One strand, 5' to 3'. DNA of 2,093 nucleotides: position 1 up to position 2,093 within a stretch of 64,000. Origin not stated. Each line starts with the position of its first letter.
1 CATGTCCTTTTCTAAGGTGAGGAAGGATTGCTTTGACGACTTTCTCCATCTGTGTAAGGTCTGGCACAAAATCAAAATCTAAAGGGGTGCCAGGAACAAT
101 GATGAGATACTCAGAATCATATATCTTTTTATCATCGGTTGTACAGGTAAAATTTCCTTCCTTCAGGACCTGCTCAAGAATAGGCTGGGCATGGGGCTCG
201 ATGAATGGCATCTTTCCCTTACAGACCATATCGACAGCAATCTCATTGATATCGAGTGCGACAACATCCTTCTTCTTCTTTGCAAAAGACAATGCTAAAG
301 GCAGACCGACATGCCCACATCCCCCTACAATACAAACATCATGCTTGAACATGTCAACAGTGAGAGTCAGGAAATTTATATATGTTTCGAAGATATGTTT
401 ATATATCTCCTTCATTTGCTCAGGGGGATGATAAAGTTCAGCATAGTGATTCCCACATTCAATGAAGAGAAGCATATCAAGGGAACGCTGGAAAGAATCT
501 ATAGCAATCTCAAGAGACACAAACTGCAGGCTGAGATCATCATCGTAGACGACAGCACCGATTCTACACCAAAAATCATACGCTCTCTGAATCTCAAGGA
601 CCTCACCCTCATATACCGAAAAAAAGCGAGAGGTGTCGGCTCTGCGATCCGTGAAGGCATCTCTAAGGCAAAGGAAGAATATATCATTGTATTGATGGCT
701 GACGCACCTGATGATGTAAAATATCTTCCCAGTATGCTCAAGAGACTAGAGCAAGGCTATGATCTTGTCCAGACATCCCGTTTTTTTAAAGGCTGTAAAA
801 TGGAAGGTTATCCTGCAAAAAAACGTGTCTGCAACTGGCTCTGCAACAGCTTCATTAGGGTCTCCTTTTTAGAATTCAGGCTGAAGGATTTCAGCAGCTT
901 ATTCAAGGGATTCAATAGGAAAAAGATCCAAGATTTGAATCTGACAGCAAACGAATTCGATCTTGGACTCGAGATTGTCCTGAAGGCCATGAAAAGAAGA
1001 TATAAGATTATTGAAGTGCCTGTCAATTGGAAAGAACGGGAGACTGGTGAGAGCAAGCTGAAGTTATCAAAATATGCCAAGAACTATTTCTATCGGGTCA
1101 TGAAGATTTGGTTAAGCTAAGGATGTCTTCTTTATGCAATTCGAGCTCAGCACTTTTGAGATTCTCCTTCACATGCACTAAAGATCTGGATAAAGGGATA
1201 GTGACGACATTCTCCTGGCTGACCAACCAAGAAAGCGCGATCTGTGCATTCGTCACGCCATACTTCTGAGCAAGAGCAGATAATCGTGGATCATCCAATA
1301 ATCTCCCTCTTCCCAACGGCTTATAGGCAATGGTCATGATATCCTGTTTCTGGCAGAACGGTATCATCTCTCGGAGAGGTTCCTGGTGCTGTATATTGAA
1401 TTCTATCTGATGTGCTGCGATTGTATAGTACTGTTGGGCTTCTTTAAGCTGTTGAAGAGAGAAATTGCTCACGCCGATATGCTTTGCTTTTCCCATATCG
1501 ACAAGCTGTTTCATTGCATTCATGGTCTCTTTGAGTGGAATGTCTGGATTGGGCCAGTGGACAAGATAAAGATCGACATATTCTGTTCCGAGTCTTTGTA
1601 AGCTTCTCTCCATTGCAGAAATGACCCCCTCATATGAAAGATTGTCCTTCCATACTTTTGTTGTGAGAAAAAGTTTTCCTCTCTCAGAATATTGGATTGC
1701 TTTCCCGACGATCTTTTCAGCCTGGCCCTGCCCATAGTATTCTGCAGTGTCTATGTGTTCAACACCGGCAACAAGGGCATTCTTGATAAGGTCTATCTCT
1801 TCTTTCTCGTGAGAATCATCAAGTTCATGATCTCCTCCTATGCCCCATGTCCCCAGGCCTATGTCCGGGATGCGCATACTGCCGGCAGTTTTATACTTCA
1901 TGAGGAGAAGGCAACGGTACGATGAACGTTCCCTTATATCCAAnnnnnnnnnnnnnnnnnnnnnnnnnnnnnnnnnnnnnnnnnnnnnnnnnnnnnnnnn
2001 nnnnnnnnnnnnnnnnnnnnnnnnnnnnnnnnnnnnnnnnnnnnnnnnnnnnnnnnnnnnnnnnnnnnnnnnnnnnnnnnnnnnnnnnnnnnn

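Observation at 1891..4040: NDP-hexose C-methyltransferase operon (SDR, C-methyltransferase, aldo/keto reductase): a predicted branched-chain C-methyl sugar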

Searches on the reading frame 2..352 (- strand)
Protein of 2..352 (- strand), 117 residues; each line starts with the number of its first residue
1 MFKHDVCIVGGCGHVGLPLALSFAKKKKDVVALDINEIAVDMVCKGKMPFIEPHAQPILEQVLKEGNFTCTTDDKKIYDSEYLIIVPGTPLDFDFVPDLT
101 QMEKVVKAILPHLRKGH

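Call 59: find_homologous_proteins(query=window:2-352:-, max_evalue=1e-10)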
Query seq(117 aa) (117 aa): 26 proteins with E <= 1e-10 among 30 candidates.
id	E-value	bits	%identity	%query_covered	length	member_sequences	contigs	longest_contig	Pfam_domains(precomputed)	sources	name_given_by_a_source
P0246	8.4e-25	105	46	97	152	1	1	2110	PF03721.21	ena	-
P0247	1.4e-24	104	45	99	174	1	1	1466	PF03446.22,PF03721.21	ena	-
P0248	4.5e-22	96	42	100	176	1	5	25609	PF03721.21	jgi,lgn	jgi:hypothetical protein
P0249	1.7e-21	94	40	88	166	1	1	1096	PF03446.22,PF03721.21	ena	-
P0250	2.1e-20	91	43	98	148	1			PF03721.21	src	-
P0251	4.8e-20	90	46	85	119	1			PF03721.21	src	-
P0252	6.1e-20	89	47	89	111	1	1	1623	PF03721.21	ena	-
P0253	6.2e-20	89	40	100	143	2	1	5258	PF03446.22,PF03721.21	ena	-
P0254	8.3e-20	89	42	72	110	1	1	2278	PF03721.21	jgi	jgi:UDP-N-acetyl-D-mannosaminuronic acid dehydrogenase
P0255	1.6e-18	85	46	97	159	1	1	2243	PF03446.22,PF03721.21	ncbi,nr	ncbi:MAG: hypothetical protein JO332_19285, partial [Planctomycetaceae bacterium]|nr:hypothetical pr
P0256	3.3e-18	84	42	94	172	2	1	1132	PF03721.21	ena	-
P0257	8.5e-18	82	46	79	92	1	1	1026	PF03721.21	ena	-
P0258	5.1e-17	80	41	89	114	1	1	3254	PF03721.21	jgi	-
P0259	1.9e-16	78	48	77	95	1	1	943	PF03721.21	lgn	-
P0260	2.5e-16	78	41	96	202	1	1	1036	PF03721.21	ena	-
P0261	3.6e-16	77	60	54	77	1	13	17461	PF03721.21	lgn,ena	-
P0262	5.5e-16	76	47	78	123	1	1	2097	PF03721.21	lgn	-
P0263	1.1e-14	72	58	53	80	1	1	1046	PF03721.21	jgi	-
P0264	2.7e-14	71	56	55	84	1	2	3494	PF03721.21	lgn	-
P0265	3.6e-14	71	50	62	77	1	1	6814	PF03721.21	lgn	-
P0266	4.4e-14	70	49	67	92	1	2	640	PF03721.21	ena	-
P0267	6.7e-14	70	57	54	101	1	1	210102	PF03721.21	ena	-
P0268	7.8e-14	69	38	86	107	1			PF03721.21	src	-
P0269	3.9e-13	67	39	79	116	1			PF03721.21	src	-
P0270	5.2e-13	67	53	55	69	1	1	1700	PF03721.21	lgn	-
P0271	7.7e-12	63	40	77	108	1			PF03721.21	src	-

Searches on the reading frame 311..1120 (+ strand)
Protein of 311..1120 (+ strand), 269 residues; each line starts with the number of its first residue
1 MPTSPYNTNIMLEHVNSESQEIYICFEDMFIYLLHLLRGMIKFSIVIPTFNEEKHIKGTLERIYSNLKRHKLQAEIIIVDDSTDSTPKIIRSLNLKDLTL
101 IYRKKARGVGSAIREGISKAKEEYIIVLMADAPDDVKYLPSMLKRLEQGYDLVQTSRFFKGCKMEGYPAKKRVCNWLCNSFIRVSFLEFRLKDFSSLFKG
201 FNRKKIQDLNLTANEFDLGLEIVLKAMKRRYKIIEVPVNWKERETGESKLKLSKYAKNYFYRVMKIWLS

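Call 3: search_protein_families(library=pfam, proteins=[window:311-1120:+], max_evalue=0.001)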
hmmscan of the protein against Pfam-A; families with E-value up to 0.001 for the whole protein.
window:311-1120:+ (269 aa): 2 families
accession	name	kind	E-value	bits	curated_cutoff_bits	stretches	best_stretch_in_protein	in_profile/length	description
PF00535.33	Glycos_transf_2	-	3.8e-26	92.5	23.3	1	44-208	1-166/168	Glycosyl transferase family 2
PF13641.12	Glyco_tranf_2_3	-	5e-06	27.1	27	1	43-160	3-126/230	Glycosyltransferase like family 2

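Call 4: search_protein_families(library=ncbifam, proteins=[window:311-1120:+], max_evalue=0.001)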
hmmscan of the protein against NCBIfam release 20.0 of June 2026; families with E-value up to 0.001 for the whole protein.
window:311-1120:+ (269 aa): 17 families
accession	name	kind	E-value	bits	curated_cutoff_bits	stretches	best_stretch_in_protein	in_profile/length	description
TIGR04182.1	glyco_TIGR04182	equivalog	2.2e-23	83.1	325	1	44-251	3-202/293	S-layer glycoprotein N-glycosyltransferase AglJ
NF041391.1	DPhHxTase_Halo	equivalog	3.8e-23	81.6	375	1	49-251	3-193/213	dolichyl-phosphate hexose transferase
NF007986.1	PRK10714.1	equivalog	4.8e-18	65.2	529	1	41-261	6-220/316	undecaprenyl-phosphate 4-deoxy-4-formamido-L-arabinose transferase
NF047588.1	GlcsyltransPgfSStrep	equivalog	3.3e-17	62.7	500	1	42-259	2-213/308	glycosyltransferase PgfS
TIGR03937.1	PgaC_IcaA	equivalog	1.7e-12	47.1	422.3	1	41-148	45-152/407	poly-beta-1,6-N-acetyl-D-glucosamine synthase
NF058614.1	PPMAGASynPpgS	equivalog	1e-11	44.7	370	1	45-243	4-199/226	polyprenyl-phospho-N-acetylgalactosaminyl synthase PpgS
TIGR04283.1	glyco_like_mftF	equivalog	3e-11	43.3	182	1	44-133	2-84/221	TIGR04283 family arsenosugar biosynthesis glycosyltransferase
NF038302.1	EPS_HpsE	equivalog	8e-11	41.5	300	1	41-132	1-97/307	hormogonium polysaccharide biosynthesis glycosyltransferase HpsE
NF041875.1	EPS_EpsD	equivalog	1.7e-08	34.3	370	1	44-145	2-99/325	exopolysaccharide biosynthesis glycosyltransferase EpsD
NF047683.1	TeichurnBiosyTuaG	equivalog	2.3e-08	34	400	1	43-132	8-97/252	teichuronic acid biosynthesis protein TuaG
NF007482.0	PRK10073.1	equivalog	7.6e-08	31.7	423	1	42-146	7-106/334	glycosyltransferase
NF010496.0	PRK13915.1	equivalog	2.5e-06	26.8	262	1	34-131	24-126/307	glucosyl-3-phosphoglycerate synthase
TIGR03965.1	mycofact_glyco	equivalog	4.1e-06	25.9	280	1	43-146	76-179/467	mycofactocin biosynthesis glycosyltransferase MftF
NF045692.1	OglycostaseCruG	equivalog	9.2e-06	24.8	600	1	41-157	41-164/386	2'-O-glycosyltransferase CruG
TIGR03111.1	glyc2_xrt_Gpos1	hypoth_equivalog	1.6e-05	23.9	363.95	1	40-150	48-160/439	TIGR03111 family XrtG-associated glycosyltransferase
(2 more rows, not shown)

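Call 58: search_solved_structures(query=window:428-1120:+, max_evalue=1e-8)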
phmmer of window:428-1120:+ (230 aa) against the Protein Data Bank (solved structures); distinct sequences matched with E-value up to 1e-8: 4.
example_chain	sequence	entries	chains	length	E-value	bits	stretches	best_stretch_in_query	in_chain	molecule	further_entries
5mlz_A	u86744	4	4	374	6.7e-23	84.8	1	2-226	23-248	Dolichol monophosphate mannose synthase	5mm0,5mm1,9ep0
9hwj_A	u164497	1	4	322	7.6e-13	51.9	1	3-215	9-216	Undecaprenyl-phosphate 4-deoxy-4-formamido-L-arabinose transferase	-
9bhc_C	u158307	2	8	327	4.4e-11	46.2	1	3-215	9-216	Undecaprenyl-phosphate 4-deoxy-4-formamido-L-arabinose transferase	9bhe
8vxh_A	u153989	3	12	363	5.9e-11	45.7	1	3-215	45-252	Undecaprenyl-phosphate 4-deoxy-4-formamido-L-arabinose transferase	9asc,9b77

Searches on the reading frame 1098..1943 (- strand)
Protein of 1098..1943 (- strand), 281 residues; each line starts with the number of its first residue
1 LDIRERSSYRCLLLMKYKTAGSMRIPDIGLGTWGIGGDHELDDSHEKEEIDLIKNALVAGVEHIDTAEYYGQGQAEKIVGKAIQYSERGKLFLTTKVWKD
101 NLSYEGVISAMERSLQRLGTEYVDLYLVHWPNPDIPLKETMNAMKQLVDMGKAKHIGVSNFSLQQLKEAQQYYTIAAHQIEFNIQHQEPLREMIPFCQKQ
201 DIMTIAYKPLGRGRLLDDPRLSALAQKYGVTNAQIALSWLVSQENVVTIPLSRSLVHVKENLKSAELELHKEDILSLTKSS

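Call 3: search_protein_families(library=pfam, proteins=[window:1098-1943:-], max_evalue=0.001)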
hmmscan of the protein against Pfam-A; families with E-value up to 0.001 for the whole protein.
window:1098-1943:- (281 aa): 1 family
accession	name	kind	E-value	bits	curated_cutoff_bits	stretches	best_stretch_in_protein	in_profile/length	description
PF00248.27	Aldo_ket_red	-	8.7e-69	232.2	24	1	28-278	2-287/291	Aldo/keto reductase family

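Call 4: search_protein_families(library=ncbifam, proteins=[window:1098-1943:-], max_evalue=0.001)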
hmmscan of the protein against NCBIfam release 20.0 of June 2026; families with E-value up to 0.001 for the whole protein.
window:1098-1943:- (281 aa): 8 families
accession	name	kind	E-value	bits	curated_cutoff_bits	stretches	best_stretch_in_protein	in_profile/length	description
NF008377.0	PRK11172.1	equivalog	3.7e-50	170.6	327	1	23-276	1-246/267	2,5-didehydrogluconate reductase DkgB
NF049922.1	MethglyxlRedYdjG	equivalog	1e-43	149.6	550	2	22-215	10-225/326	NADH-dependent methylglyoxal reductase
NF008598.0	PRK11565.1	equivalog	1.4e-37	129.3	425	1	23-279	13-259/275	2,5-didehydrogluconate reductase DkgA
NF007695.0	PRK10376.1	subfamily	2.7e-33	115.3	280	1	21-278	13-284/290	oxidoreductase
TIGR01293.1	Kv_beta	subfamily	3.2e-26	92.2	365.4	1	15-170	1-163/319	voltage-dependent potassium channel subunit beta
NF007388.0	PRK09912.1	subfamily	2.7e-19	69.3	448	1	15-215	13-230/346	L-glyceraldehyde 3-phosphate reductase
NF007912.0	PRK10625.1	equivalog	3.9e-15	56.1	415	1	21-160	9-180/346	NADP(H)-dependent aldo-keto reductase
NF011432.0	PRK14863.1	equivalog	0.00027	20.6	244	1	44-187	29-170/292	bifunctional regulator KidO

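Call 35: search_solved_structures(query=window:1098-1901:-, max_evalue=1e-20)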
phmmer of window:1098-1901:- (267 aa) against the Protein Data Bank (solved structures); distinct sequences matched with E-value up to 1e-20: 164 (the best 60 are shown).
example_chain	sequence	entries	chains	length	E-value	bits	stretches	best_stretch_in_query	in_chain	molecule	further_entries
5dan_A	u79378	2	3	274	3.3e-69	236.8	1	8-261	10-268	2,5-diketo-D-gluconic acid reductase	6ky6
6kik_A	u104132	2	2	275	3.3e-69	236.7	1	8-261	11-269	Oxidoreductase, aldo/keto reductase family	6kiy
3o0k_A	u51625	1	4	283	9.5e-46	159.9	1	9-265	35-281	Aldo/keto reductase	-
4pmj_A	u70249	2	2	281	4.1e-44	154.5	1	9-263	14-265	Putative oxidoreductase | Aldo-keto reductase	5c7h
4xap_A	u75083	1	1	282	4.2e-44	154.5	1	9-263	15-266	Aldo-keto reductase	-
1vbj_A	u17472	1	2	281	2.1e-42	148.9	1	5-261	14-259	prostaglandin F synthase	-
3up8_A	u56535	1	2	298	2.3e-42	148.8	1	10-262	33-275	Putative 2,5-diketo-D-gluconic acid reductase B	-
4f40_A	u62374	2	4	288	9.8e-41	143.4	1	8-263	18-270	Prostaglandin f2-alpha synthase/D-arabinose dehydrogenase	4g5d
3b3d_A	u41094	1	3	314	2.9e-40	141.9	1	33-260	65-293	Putative morphine dehydrogenase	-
1pz1_A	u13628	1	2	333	1.9e-39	139.3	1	11-201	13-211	General stress protein 69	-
6cia_A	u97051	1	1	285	3.6e-39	138.3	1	9-263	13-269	Aldo/keto reductase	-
4wgh_A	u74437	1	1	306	4.6e-39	138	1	9-263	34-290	Aldehyde reductase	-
3d3f_A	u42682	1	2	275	4.7e-37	131.4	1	28-260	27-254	YvgN protein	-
3f7j_A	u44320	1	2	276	4.7e-37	131.4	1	28-260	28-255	YvgN protein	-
3uyi_A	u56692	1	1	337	2.1e-36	129.2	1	9-202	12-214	Perakine reductase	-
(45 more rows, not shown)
